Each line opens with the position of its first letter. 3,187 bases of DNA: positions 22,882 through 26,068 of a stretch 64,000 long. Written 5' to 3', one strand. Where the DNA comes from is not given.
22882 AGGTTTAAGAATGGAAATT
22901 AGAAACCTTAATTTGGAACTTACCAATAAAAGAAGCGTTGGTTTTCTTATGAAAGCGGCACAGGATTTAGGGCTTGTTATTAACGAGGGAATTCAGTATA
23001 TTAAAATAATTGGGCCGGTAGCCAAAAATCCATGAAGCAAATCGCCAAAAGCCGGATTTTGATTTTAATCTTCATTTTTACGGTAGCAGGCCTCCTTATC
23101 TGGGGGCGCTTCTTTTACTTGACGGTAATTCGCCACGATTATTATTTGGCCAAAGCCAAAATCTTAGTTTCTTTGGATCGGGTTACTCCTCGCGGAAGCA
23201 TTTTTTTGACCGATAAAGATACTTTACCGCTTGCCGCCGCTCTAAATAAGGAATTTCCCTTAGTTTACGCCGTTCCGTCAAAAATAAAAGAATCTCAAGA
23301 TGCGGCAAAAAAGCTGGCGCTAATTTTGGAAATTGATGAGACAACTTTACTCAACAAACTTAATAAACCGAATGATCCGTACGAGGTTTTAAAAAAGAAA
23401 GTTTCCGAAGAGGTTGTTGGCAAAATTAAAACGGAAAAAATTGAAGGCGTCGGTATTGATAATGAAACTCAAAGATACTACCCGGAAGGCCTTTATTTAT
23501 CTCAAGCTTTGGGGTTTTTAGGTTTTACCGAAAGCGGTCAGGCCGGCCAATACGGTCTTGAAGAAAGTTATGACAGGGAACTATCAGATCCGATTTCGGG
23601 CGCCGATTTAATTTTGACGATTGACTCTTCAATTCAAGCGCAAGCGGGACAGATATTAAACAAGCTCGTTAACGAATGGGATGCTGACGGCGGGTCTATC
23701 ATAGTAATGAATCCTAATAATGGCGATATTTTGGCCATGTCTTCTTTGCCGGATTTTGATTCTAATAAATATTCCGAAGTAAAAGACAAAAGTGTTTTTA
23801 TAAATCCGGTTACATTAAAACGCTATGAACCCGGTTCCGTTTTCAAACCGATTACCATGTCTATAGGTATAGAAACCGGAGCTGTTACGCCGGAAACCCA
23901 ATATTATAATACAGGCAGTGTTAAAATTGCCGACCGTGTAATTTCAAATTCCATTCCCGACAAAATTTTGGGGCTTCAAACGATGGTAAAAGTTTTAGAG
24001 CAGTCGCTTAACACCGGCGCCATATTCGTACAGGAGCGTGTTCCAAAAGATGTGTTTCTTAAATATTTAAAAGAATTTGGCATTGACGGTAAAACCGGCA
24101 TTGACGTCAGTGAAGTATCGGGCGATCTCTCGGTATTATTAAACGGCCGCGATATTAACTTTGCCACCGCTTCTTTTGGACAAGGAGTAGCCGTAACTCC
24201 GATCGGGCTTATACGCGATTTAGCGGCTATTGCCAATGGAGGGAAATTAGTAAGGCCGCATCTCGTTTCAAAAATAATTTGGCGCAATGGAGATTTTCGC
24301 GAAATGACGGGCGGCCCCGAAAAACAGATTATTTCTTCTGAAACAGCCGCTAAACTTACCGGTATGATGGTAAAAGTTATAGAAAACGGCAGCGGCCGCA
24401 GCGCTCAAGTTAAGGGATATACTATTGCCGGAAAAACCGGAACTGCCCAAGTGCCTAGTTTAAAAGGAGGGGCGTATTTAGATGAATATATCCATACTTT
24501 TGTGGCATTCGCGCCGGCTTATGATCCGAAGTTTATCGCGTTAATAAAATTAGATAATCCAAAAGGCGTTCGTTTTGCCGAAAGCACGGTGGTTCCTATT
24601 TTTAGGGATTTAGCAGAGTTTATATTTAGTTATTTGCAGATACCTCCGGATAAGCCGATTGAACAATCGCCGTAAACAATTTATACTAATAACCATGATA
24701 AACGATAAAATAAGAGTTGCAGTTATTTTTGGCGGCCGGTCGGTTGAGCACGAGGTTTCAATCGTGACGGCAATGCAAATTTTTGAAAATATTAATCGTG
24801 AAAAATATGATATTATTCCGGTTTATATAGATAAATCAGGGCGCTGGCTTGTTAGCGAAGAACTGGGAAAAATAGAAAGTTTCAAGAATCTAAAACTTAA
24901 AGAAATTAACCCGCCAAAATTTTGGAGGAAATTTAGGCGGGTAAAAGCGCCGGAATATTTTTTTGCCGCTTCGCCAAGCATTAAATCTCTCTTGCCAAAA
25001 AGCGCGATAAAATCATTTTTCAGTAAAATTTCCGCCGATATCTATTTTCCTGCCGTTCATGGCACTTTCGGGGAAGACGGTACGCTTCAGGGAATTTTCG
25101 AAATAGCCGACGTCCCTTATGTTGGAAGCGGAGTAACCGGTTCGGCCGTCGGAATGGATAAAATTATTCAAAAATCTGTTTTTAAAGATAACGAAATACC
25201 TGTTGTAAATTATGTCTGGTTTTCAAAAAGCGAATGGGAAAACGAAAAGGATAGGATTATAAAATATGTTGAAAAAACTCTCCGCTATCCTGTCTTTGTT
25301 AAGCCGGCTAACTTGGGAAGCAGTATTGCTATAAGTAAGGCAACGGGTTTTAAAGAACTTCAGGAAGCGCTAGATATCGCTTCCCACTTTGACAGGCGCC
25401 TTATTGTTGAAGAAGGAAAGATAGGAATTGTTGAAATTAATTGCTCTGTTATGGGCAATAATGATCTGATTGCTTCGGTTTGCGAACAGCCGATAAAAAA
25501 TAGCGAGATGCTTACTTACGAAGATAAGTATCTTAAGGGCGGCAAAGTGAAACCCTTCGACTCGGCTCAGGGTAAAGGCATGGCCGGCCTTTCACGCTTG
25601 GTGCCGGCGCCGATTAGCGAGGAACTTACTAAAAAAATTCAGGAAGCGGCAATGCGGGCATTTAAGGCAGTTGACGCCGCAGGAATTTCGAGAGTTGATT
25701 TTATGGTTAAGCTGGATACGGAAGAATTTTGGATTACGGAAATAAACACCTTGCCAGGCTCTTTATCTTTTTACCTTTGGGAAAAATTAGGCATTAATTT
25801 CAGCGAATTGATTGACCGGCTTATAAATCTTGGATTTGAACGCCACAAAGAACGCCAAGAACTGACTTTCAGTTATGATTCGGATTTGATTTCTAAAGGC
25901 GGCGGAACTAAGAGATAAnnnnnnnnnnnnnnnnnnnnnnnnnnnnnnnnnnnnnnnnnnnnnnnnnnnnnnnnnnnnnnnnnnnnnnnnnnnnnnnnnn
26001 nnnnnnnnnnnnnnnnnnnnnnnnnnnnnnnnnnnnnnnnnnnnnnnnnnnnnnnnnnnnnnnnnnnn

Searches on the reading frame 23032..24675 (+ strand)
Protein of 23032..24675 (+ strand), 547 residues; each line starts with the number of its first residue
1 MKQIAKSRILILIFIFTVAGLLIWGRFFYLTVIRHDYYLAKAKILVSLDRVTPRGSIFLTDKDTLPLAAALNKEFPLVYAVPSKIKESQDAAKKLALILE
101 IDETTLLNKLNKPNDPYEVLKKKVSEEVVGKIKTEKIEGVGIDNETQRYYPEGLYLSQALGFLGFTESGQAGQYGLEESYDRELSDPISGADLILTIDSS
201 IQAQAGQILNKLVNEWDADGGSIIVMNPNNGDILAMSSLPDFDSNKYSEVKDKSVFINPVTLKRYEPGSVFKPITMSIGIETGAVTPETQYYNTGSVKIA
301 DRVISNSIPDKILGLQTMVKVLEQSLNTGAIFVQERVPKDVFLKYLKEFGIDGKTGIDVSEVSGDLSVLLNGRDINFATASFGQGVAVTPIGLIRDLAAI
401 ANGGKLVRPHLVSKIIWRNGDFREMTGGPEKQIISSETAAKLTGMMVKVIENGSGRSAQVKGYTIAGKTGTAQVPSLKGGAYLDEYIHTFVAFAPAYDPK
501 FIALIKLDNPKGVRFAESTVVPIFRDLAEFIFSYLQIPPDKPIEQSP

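Call 8: search_protein_families(library=pfam, proteins=[window:23032-24675:+])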
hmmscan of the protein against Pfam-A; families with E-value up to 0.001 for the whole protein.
window:23032-24675:+ (547 aa): 2 families
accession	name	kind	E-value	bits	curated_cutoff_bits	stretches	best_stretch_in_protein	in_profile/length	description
PF00905.27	Transpeptidase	-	5.5e-65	219.9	22.1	1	221-528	1-298/299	Penicillin binding protein transpeptidase domain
PF03717.20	PBP_dimer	-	4.6e-10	40.6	24.4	1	53-184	5-158/180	Penicillin-binding Protein dimerisation domain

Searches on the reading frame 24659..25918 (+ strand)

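Call 8: search_protein_families(library=pfam, proteins=[window:24659-25918:+])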
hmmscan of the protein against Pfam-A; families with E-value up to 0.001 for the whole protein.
window:24659-25918:+ (419 aa): 4 families
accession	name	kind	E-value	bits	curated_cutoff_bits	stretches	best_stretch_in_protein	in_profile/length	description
PF07478.18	Dala_Dala_lig_C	-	6.1e-50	170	24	1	175-389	2-203/204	D-ala D-ala ligase C-terminus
PF01820.27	Dala_Dala_lig_N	-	7.2e-35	120.6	34.6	1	19-157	1-121/121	D-ala D-ala ligase N-terminus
PF02786.22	CPSase_L_D2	-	9.8e-06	25.7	19.8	0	319-364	133-178/211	Carbamoyl-phosphate synthase L chain, ATP binding domain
PF02222.28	ATP-grasp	-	8e-05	22.8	27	0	314-362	113-159/179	ATP-grasp domain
